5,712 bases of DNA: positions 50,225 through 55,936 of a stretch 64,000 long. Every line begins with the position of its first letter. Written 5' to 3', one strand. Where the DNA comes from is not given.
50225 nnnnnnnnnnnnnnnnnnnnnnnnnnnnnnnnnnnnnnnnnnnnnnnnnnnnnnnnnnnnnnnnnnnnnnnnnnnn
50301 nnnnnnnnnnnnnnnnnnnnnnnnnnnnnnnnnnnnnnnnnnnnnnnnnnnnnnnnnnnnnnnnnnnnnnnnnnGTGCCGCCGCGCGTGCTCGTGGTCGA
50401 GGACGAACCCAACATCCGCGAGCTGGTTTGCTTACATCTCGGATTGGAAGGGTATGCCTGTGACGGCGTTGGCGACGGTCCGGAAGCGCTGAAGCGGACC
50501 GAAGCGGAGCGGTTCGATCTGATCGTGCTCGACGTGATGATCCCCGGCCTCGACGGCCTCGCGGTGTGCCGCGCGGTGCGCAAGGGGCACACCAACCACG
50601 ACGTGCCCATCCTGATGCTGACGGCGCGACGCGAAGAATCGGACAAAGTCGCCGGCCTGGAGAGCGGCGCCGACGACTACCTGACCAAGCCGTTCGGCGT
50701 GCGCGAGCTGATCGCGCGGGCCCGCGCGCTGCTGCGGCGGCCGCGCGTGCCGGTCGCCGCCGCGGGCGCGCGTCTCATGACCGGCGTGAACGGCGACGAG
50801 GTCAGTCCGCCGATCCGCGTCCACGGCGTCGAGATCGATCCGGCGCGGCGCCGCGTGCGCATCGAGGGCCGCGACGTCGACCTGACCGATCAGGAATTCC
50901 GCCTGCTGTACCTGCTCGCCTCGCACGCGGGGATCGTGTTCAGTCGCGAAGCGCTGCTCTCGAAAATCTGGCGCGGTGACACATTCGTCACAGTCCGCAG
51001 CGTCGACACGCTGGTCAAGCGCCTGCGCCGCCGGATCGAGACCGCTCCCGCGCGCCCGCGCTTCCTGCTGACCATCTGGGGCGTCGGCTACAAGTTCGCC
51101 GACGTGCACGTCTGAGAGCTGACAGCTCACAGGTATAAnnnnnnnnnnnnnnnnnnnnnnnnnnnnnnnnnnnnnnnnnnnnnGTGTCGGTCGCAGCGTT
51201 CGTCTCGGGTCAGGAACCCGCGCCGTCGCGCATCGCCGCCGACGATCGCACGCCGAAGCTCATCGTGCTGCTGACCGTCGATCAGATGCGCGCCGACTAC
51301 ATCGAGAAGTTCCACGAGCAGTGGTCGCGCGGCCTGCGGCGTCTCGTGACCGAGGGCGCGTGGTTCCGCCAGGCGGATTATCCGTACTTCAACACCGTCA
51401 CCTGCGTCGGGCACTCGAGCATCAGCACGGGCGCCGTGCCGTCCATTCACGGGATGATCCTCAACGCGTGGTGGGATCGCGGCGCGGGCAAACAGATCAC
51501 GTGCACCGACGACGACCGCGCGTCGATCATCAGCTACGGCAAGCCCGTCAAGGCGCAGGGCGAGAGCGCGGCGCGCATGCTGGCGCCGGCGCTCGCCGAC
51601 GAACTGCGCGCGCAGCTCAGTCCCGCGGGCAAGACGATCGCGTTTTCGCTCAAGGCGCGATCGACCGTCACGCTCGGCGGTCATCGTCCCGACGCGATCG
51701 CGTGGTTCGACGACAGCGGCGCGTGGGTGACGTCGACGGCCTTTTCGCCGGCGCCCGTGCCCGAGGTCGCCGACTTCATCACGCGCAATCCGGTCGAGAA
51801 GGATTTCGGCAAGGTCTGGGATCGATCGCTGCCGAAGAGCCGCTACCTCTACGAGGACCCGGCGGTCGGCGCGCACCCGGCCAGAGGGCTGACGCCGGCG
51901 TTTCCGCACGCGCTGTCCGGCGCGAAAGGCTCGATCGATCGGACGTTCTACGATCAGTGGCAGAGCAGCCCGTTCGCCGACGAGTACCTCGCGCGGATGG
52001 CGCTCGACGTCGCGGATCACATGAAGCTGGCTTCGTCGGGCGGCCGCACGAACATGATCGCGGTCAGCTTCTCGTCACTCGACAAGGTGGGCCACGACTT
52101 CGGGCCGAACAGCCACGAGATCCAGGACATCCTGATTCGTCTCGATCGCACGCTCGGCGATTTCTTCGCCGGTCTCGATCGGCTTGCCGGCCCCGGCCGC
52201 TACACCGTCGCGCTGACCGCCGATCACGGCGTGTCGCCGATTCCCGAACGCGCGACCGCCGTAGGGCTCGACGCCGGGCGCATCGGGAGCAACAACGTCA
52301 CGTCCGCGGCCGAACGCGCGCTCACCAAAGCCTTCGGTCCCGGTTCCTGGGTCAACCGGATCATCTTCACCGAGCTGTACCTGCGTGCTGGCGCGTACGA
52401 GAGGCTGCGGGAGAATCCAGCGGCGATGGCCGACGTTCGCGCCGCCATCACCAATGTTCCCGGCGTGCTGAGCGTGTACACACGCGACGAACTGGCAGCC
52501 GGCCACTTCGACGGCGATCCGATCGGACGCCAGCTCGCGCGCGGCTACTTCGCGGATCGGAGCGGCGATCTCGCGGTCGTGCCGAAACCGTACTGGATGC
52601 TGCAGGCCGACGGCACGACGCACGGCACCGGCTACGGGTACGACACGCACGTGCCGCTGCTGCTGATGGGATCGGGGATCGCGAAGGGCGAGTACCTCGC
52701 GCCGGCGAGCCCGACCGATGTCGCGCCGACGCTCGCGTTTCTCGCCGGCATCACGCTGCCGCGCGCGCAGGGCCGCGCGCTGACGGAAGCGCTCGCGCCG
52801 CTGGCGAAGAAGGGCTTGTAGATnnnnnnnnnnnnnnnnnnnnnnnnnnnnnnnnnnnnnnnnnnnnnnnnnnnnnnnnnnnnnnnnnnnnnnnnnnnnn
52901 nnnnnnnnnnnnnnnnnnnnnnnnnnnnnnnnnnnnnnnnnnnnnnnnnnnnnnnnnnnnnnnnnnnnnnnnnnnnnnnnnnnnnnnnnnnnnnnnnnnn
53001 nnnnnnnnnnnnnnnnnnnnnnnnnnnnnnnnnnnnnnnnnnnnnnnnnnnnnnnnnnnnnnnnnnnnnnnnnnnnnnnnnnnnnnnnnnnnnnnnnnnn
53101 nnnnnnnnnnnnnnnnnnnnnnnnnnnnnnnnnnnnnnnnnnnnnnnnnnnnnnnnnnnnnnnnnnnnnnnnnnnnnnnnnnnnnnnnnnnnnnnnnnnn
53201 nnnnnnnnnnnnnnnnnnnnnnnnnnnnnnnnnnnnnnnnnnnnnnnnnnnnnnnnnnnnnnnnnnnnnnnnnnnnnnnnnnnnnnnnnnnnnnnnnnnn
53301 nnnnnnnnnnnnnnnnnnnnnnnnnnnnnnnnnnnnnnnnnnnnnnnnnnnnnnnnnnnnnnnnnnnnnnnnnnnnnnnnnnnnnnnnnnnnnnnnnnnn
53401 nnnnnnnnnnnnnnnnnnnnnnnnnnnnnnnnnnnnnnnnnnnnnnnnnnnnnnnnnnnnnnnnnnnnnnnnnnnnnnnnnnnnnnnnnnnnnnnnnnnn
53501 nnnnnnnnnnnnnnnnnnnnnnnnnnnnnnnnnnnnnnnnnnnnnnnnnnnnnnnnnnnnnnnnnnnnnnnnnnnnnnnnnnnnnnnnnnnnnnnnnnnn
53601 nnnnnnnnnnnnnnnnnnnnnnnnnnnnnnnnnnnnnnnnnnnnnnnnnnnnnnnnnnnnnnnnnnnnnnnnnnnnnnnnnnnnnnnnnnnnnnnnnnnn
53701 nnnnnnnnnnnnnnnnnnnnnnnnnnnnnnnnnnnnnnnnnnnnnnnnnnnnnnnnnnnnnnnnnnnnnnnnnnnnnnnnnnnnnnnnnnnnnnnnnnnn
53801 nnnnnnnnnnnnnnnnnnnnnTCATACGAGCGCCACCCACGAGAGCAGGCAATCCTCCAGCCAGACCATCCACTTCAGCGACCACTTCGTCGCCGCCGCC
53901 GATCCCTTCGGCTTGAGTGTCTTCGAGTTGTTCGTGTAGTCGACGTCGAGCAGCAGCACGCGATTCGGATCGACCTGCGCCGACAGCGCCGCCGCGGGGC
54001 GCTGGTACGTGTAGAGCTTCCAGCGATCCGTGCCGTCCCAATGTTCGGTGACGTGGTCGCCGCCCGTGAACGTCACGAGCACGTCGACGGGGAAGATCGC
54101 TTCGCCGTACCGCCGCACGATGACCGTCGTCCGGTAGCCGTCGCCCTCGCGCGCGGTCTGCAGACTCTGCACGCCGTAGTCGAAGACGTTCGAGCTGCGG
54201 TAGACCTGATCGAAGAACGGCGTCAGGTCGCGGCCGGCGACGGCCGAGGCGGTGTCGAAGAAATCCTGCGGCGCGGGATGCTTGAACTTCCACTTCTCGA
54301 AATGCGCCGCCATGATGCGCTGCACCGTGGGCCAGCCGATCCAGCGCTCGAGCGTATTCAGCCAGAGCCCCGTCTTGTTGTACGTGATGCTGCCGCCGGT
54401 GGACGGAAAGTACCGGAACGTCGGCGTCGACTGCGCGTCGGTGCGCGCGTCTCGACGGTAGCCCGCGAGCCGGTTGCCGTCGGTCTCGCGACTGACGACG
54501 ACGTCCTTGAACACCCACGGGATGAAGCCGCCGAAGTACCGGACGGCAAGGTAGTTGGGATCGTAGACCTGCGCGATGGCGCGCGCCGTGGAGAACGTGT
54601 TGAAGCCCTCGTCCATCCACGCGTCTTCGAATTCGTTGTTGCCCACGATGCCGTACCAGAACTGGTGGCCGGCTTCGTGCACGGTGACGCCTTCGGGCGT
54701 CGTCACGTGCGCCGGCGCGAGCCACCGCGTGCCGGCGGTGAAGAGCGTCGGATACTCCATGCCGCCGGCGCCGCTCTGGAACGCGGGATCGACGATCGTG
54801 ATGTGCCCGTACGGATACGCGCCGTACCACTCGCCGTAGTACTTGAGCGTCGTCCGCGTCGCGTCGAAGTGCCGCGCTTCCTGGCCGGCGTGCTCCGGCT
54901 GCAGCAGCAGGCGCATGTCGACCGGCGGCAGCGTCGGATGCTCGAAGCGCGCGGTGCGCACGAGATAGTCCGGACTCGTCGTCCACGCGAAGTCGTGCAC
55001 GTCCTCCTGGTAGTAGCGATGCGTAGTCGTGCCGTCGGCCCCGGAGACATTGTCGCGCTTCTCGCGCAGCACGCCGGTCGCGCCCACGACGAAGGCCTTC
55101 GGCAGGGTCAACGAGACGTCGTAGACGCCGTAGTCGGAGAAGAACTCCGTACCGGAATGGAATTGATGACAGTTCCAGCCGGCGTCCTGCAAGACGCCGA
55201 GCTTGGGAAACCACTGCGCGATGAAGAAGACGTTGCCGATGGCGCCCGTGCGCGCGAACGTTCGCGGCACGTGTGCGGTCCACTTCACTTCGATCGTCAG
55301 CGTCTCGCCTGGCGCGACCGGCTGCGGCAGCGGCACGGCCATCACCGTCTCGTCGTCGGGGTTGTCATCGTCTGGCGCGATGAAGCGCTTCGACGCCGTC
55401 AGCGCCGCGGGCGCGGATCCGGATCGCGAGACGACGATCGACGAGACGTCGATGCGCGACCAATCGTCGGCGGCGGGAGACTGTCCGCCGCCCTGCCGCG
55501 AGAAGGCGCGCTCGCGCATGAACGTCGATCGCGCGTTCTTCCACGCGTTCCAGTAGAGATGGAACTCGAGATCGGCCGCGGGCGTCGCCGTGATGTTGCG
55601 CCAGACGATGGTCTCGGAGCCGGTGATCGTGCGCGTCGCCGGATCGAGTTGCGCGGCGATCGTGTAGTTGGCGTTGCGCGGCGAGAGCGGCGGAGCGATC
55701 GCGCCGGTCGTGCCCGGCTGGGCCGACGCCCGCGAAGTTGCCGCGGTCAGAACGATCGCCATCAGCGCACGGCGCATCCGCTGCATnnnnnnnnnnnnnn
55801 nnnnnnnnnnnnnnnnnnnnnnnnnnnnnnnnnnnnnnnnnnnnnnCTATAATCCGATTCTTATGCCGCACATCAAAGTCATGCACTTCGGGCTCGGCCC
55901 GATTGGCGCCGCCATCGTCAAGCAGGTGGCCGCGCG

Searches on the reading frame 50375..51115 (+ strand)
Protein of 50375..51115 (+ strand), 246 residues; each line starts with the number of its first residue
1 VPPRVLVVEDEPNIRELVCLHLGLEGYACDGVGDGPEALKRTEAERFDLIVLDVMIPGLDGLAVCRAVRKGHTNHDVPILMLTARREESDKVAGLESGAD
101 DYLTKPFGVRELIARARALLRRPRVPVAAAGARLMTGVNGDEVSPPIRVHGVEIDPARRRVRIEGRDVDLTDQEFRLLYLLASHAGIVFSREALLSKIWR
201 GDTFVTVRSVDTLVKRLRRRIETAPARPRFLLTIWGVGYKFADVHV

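Call 73: search_protein_families(library=pfam, proteins=[window:50375-51115:+], max_evalue=0.00001)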
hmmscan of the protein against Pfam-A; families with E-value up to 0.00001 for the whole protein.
window:50375-51115:+ (246 aa): 2 families
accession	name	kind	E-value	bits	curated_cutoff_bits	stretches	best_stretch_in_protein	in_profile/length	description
PF00072.30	Response_reg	-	1.5e-28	99.6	30.2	1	5-116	1-110/111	Response regulator receiver domain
PF00486.34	Trans_reg_C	-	4.4e-24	84.8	26.2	1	165-241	1-77/77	Transcriptional regulatory protein, C terminal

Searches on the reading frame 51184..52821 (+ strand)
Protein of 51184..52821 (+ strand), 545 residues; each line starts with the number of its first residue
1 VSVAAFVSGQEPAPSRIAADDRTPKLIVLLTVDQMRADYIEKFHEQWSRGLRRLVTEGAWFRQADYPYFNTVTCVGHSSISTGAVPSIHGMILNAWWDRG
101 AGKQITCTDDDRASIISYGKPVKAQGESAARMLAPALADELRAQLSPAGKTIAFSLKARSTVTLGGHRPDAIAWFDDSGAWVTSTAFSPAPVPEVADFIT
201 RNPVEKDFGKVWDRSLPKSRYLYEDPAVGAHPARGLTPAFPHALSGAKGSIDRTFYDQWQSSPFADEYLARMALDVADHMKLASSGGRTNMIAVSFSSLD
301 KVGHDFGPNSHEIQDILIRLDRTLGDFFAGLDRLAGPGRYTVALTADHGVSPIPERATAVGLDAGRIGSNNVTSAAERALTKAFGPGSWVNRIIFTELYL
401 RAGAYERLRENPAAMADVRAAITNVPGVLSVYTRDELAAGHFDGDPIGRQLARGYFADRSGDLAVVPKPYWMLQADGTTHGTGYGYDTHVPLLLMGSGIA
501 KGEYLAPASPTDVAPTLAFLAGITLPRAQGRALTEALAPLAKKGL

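Call 73: search_protein_families(library=pfam, proteins=[window:51184-52821:+], max_evalue=0.00001)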
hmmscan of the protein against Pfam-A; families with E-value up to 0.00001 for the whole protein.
window:51184-52821:+ (545 aa): 1 family
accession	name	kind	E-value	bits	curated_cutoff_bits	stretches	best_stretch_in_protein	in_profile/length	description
PF01663.27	Phosphodiest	-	4.9e-45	155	23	1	28-476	2-326/342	Type I phosphodiesterase / nucleotide pyrophosphatase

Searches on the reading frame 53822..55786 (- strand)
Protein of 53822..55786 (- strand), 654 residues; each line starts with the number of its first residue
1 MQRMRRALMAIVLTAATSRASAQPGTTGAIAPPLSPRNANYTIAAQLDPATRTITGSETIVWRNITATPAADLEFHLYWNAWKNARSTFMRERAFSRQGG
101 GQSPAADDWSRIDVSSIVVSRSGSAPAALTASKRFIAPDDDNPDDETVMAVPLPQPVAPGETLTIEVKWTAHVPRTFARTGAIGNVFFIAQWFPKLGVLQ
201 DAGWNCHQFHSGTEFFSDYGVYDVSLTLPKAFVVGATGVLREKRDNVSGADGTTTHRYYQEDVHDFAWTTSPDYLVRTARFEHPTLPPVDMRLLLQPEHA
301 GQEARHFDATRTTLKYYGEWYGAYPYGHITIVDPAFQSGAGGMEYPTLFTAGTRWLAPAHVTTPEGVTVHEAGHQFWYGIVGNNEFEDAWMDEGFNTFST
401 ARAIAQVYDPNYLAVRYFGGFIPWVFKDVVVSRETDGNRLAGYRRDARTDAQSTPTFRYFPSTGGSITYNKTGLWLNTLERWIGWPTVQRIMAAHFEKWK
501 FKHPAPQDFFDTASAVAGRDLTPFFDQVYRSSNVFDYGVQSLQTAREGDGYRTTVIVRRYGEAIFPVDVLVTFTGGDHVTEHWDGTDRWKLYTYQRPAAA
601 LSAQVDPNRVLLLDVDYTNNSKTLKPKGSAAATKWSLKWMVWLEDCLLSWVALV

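Call 73: search_protein_families(library=pfam, proteins=[window:53822-55786:-], max_evalue=0.00001)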
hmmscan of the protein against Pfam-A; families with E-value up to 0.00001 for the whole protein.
window:53822-55786:- (654 aa): 1 family
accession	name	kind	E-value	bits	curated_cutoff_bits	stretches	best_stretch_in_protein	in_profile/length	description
PF01433.26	Peptidase_M1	-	1.5e-13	51.3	27.7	1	307-527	3-217/218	Peptidase family M1 domain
